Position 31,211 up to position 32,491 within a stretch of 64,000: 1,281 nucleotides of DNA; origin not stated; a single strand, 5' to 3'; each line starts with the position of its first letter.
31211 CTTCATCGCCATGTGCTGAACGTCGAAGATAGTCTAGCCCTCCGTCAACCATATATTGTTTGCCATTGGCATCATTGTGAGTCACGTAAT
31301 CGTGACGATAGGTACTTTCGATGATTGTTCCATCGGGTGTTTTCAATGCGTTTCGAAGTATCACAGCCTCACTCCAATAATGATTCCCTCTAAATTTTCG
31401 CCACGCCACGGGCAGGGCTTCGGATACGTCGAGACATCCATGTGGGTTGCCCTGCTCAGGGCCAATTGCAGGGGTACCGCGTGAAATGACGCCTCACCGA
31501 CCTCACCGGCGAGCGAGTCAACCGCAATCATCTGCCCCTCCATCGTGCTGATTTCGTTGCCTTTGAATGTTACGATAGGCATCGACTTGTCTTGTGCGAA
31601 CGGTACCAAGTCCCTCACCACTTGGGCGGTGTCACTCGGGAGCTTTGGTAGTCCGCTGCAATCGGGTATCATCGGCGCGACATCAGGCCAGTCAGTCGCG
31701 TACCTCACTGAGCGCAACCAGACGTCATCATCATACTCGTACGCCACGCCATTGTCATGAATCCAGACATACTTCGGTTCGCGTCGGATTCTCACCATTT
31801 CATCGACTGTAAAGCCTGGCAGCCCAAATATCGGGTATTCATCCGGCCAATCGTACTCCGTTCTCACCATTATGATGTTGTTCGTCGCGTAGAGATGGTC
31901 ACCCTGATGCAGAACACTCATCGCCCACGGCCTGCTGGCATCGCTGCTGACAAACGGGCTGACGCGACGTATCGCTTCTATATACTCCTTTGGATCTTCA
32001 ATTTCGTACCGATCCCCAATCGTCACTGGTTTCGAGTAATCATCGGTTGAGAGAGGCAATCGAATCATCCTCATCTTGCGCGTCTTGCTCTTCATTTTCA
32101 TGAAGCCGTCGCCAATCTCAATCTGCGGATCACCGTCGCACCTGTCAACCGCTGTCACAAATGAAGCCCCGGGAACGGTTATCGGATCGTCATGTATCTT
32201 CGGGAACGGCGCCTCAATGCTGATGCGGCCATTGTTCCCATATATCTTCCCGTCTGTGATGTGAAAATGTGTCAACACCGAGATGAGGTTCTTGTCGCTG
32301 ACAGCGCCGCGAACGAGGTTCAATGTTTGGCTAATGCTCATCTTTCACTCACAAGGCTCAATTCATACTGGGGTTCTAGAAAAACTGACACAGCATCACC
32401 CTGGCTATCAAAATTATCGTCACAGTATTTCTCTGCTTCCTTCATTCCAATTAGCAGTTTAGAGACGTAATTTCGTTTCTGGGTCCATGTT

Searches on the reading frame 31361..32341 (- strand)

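Call 29: search_protein_families(library=pfam, proteins=[window:31361-32341:-], max_evalue=0.001)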
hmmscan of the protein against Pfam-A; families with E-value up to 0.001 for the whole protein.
window:31361-32341:- (326 aa): 0 families

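Call 79: search_protein_families(library=phrogs, proteins=[window:31361-32341:-], max_evalue=0.001)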
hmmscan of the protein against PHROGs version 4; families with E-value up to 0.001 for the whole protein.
window:31361-32341:- (326 aa): 1 family
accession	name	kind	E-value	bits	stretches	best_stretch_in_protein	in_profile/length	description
phrog_947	-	DNA, RNA and nucleotide metabolism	6.4e-40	138.2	1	3-326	12-365/368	DNA polymerase processivity factor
